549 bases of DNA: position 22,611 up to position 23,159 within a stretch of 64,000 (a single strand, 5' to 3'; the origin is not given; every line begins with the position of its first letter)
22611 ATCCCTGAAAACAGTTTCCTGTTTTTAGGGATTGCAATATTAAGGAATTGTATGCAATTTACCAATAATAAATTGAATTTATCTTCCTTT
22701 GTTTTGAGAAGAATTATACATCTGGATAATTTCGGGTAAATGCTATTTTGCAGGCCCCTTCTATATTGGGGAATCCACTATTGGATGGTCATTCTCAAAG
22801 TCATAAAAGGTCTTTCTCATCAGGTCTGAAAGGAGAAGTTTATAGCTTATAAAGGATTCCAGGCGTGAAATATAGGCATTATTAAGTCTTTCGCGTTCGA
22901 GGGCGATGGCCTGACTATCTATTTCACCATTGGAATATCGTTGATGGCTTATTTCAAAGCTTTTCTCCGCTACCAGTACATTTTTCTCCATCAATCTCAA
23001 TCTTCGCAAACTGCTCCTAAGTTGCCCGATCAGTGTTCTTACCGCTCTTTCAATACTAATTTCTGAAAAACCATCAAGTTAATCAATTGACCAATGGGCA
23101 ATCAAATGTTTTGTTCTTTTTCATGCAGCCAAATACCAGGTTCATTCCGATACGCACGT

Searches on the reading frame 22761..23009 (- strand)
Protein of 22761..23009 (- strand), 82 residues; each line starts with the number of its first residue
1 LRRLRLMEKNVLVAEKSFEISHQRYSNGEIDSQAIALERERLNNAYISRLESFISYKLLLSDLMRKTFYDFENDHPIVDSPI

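Call 96: search_protein_families(library=pfam, proteins=[window:22761-23009:-], max_evalue=0.01)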
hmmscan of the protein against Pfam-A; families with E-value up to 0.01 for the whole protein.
window:22761-23009:- (82 aa): 1 family
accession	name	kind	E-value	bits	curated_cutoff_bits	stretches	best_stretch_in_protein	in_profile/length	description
PF02321.23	OEP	-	0.0048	17.2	22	1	3-64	122-183/187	Outer membrane efflux protein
